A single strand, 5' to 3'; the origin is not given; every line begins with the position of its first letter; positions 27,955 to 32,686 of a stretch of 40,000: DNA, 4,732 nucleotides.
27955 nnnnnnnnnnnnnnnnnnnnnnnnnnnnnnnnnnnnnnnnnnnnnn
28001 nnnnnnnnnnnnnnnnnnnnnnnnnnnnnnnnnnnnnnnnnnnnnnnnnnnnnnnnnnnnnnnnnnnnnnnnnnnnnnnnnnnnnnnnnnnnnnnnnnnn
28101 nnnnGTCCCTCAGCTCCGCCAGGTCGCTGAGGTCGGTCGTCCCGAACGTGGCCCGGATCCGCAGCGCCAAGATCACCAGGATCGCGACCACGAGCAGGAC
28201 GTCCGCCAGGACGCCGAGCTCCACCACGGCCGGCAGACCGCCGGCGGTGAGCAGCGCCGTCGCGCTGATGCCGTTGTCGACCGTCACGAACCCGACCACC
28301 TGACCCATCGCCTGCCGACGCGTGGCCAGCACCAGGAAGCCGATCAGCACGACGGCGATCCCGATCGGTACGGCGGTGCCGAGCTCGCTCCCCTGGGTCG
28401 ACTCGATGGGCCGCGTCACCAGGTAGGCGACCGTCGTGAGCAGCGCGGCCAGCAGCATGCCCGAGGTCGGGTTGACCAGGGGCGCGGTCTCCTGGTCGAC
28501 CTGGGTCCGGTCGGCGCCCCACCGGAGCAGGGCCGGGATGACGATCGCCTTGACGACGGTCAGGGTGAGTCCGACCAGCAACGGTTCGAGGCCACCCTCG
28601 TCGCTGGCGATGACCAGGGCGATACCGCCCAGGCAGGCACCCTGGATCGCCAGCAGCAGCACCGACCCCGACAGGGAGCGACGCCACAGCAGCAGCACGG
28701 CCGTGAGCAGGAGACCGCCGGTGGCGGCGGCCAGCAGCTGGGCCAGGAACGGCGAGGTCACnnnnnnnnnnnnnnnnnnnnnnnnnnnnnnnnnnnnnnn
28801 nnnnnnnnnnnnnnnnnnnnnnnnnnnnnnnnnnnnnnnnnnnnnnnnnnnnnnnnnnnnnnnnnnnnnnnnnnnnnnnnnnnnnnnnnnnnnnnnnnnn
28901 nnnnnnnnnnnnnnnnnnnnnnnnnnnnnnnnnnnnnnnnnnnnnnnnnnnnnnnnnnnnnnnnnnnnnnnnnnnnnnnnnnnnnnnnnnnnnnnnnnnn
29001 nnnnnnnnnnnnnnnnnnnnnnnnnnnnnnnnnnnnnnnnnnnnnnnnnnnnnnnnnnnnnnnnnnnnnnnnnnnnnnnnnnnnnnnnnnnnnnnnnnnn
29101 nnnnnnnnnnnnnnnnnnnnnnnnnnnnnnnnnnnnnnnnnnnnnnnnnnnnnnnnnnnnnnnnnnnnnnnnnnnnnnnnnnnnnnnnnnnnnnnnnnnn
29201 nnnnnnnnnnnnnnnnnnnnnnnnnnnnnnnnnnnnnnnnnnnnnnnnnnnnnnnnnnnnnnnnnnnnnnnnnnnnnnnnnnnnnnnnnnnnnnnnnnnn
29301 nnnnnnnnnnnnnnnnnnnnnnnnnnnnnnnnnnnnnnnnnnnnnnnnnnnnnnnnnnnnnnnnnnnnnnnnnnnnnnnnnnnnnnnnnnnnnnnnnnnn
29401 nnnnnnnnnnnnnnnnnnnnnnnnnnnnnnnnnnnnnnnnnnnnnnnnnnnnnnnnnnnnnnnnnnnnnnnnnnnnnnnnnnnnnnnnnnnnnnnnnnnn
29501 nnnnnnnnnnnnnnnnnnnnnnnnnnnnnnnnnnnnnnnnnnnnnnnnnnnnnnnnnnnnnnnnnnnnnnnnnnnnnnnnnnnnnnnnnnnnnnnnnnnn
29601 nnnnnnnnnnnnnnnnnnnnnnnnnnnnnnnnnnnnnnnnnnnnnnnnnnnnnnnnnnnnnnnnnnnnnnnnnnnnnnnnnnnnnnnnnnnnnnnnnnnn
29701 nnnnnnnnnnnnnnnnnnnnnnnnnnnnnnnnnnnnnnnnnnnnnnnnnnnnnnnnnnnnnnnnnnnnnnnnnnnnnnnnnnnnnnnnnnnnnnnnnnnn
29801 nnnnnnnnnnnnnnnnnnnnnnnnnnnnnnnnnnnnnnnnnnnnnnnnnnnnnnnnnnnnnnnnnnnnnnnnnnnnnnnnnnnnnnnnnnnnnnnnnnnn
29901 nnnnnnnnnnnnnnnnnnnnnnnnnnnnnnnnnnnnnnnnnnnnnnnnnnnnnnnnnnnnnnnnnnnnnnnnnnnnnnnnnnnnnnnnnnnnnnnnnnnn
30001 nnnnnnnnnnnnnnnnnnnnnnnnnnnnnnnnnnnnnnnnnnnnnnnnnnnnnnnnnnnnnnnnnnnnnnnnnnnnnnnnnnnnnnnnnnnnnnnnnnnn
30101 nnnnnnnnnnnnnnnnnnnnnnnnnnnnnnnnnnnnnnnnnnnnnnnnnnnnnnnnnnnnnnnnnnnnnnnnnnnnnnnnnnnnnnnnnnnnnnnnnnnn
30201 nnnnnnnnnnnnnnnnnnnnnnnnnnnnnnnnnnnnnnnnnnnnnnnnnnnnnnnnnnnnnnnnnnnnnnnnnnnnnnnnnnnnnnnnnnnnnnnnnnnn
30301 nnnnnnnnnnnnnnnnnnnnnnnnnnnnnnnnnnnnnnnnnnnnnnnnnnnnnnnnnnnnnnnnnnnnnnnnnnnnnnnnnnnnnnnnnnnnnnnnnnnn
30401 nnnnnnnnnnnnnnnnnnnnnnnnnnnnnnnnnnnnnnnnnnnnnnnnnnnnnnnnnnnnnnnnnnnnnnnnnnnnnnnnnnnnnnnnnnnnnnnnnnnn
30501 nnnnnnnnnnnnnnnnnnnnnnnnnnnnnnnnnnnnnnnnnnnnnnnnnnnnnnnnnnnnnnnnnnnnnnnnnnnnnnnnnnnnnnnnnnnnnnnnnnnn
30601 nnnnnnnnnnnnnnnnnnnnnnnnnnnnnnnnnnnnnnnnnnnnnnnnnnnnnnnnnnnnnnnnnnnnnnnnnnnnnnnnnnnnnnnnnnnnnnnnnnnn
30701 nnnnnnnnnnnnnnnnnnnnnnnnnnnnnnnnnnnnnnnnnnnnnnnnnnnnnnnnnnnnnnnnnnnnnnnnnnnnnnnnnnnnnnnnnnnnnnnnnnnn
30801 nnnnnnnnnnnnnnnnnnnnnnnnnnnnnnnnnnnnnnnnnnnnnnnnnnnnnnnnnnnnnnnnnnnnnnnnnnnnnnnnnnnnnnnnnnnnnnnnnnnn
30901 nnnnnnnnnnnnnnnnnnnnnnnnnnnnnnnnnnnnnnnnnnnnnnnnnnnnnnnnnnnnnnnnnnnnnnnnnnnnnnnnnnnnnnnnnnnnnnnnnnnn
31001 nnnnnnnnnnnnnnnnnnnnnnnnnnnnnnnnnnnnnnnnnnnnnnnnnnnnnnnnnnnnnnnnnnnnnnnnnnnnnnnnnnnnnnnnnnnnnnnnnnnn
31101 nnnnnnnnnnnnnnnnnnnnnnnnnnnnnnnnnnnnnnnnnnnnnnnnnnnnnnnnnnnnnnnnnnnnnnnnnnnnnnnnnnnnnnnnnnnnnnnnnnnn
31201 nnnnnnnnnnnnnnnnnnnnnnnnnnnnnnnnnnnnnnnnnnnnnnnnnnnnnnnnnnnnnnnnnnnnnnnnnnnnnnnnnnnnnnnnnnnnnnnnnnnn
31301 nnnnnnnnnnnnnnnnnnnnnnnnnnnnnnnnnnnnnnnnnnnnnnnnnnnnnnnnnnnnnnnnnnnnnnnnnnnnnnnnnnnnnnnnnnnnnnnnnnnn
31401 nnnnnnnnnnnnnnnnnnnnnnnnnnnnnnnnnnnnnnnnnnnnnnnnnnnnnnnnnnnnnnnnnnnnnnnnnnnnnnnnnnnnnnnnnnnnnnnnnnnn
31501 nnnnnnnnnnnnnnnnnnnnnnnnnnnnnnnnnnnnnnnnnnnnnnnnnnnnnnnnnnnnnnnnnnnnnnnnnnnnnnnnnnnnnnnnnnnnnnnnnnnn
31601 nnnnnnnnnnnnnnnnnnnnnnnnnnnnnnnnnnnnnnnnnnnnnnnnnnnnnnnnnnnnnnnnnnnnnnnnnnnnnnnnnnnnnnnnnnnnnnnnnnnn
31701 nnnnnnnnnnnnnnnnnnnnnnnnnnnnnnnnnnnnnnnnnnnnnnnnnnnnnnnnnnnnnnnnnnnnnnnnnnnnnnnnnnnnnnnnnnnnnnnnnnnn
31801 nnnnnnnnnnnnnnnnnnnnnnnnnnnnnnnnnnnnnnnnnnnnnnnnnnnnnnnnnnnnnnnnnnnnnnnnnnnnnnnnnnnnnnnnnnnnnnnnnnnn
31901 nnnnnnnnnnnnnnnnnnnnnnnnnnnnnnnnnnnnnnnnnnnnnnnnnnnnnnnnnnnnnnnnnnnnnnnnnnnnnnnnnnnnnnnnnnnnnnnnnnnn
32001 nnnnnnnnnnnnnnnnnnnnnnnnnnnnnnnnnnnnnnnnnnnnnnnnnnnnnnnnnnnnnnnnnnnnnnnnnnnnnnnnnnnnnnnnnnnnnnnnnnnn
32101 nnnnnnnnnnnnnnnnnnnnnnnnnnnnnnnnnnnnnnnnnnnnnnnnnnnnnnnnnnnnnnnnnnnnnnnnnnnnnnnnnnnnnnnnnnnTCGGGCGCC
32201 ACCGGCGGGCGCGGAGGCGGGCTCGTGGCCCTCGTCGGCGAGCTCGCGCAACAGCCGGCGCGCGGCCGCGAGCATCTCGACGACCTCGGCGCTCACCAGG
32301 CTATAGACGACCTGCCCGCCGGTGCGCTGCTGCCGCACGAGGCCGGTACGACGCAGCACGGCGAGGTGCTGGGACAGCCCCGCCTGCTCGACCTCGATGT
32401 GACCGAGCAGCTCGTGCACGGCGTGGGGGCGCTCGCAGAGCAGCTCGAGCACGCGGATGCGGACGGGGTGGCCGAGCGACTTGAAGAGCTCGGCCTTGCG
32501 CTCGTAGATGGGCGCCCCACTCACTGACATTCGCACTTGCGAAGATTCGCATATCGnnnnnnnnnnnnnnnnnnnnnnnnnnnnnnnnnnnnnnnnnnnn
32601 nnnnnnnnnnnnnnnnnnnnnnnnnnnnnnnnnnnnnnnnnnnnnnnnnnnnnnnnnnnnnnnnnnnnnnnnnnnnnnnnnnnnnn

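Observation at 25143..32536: ArsR-headed six-subunit complex-I / group-4-hydrogenase-like membrane module with no visible redox partner (Ehr-type, function unknown)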

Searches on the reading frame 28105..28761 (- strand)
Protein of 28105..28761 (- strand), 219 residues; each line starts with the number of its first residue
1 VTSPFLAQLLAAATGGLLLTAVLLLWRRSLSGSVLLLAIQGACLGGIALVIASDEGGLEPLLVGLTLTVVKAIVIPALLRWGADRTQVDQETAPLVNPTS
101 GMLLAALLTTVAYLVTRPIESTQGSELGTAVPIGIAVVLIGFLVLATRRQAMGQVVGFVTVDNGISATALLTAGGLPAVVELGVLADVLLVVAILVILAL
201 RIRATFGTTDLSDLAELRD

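Call 7: search_protein_families(library=pfam, proteins=[window:28105-28761:-], max_evalue=0.01)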
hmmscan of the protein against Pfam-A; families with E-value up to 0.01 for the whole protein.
window:28105-28761:- (219 aa): 1 family
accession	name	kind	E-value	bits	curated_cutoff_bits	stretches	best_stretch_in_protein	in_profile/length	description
PF00420.29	Oxidored_q2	-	2.1e-05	24.6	26.1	1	134-218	6-94/95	NADH-ubiquinone/plastoquinone oxidoreductase chain 4L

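Call 8: search_protein_families(library=ncbifam, proteins=[window:28105-28761:-], max_evalue=0.01)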
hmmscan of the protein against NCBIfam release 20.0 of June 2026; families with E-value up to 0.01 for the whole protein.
window:28105-28761:- (219 aa): 1 family
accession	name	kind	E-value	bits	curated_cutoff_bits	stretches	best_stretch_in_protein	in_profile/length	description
NF008556.0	PRK11492.1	equivalog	9.6e-26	91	136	1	10-218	7-215/216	hydrogenase 4 membrane subunit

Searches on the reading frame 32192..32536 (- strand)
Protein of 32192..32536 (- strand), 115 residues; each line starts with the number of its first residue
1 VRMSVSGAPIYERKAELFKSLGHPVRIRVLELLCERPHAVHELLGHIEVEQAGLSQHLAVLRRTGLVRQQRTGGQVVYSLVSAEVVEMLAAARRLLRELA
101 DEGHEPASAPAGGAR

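Call 7: search_protein_families(library=pfam, proteins=[window:32192-32536:-], max_evalue=0.01)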
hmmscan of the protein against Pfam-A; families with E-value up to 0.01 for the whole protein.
window:32192-32536:- (115 aa): 6 families
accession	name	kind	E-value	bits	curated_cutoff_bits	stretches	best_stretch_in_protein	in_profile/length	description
PF01022.26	HTH_5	-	1.5e-10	41.2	22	1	24-68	2-46/47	Bacterial regulatory protein, arsR family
PF12840.13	HTH_20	-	3.5e-08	33.7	27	1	21-69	1-50/51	Helix-turn-helix domain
PF25213.1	HVO_A0261_N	-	0.00011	22.5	35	1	22-71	9-58/86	HVO_A0261 N-terminal domain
PF12802.13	MarR_2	-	0.00046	20.7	27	1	26-74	7-57/61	MarR family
PF08100.18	Dimerisation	-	0.0015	18.8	25.6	1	25-80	26-83/93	O-methyltransferase dimerisation domain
PF24038.1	DUF7347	-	0.0041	17.8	27.6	1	15-71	2-61/77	Domain of unknown function (DUF7347)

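Call 8: search_protein_families(library=ncbifam, proteins=[window:32192-32536:-], max_evalue=0.01)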
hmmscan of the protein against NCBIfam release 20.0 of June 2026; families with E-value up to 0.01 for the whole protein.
window:32192-32536:- (115 aa): 10 families
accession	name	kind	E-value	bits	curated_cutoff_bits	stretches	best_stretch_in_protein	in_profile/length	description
NF033788.1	HTH_metalloreg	subfamily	3.2e-22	78.1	55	1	15-88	2-76/77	metalloregulator ArsR/SmtB family transcription factor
NF033789.1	repress_SdpR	subfamily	1.3e-14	53.9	100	1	18-89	2-73/79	autorepressor SdpR family transcription factor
NF040642.1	sulf_sens_BigR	equivalog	5.5e-14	52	155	1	15-91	11-87/95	sulfite-sensing transcriptional repressor BigR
NF045707.1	Dbac_1936_reg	equivalog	2.9e-12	46.5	115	1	12-100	5-93/99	ArsR/SmtB-type metalloregulator TsoR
NF047906.1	CdPbTransRegCmtR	equivalog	5.2e-10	39.2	150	1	17-91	14-88/104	Cd(II)/Pb(II)-sensing metalloregulatory transcriptional regulator CmtR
NF041413.1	ArsR_Rv2640c_fam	equivalog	8.1e-08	32.7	155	1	18-89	36-109/118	Rv2640c family ArsR-like transcriptional regulator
NF052532.1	TransRegPagRBaca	equivalog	1.7e-07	31.3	170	1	10-89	13-92/99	transcriptional repressor PagR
NF007528.0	PRK10141.1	subfamily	2.1e-06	27.6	97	1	16-81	8-74/117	metalloregulator ArsR/SmtB family transcription factor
NF053602.1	Phr_regulator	exception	8.7e-06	25.4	320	1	16-69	4-57/191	heat shock transcription regulator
NF053755.1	MsvR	equivalog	9e-05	22.3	220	1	18-70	7-59/236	transcriptional factor MsvR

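Call 30: search_solved_structures(query=window:32192-32536:-, max_evalue=0.001, show_alignments=2)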
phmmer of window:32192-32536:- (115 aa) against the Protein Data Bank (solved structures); distinct sequences matched with E-value up to 0.001: 25.
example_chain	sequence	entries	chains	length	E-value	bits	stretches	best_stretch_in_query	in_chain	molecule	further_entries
6jmi_A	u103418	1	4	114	1.1e-23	87.1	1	6-102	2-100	Uncharacterized HTH-type transcriptional regulator Rv0081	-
8qkf_A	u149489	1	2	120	4.6e-11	46.5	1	9-89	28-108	ArsR family transcriptional regulator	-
4k2e_A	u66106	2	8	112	1.1e-10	45.3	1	15-95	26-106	Transcriptional activator HlyU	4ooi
3pqj_A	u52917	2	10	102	1.1e-09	42.1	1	14-91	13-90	Biofilm growth-associated repressor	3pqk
1r1u_A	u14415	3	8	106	3.7e-09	40.4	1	10-92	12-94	repressor protein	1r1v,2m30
2kjb_A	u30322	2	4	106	3.7e-09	40.4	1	10-92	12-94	CzrA protein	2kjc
3jth_A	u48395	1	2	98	3.9e-09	40.3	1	15-92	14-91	Transcription activator HlyU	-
5znx_A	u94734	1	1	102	4.4e-09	40.2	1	15-92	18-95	Transcriptional activator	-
6cdb_A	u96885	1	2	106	5.2e-09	39.9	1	10-92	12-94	ArsR family transcriptional regulator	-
4ggg_A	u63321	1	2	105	9.7e-09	39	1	10-92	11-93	Repressor protein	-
6cda_A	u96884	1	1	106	1.9e-08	38.1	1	10-92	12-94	ArsR family transcriptional regulator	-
2lkp_A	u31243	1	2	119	1.3e-07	35.4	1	15-92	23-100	HTH-type transcriptional regulator NmtR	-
7p6f_AAA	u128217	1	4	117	1.8e-07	34.9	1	12-84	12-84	Transcriptional regulator SrnR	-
3cuo_A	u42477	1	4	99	6.6e-07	33.1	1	12-91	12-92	Uncharacterized HTH-type transcriptional regulator ygaV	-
4omy_A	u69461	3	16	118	7.3e-07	33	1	15-94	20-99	NolR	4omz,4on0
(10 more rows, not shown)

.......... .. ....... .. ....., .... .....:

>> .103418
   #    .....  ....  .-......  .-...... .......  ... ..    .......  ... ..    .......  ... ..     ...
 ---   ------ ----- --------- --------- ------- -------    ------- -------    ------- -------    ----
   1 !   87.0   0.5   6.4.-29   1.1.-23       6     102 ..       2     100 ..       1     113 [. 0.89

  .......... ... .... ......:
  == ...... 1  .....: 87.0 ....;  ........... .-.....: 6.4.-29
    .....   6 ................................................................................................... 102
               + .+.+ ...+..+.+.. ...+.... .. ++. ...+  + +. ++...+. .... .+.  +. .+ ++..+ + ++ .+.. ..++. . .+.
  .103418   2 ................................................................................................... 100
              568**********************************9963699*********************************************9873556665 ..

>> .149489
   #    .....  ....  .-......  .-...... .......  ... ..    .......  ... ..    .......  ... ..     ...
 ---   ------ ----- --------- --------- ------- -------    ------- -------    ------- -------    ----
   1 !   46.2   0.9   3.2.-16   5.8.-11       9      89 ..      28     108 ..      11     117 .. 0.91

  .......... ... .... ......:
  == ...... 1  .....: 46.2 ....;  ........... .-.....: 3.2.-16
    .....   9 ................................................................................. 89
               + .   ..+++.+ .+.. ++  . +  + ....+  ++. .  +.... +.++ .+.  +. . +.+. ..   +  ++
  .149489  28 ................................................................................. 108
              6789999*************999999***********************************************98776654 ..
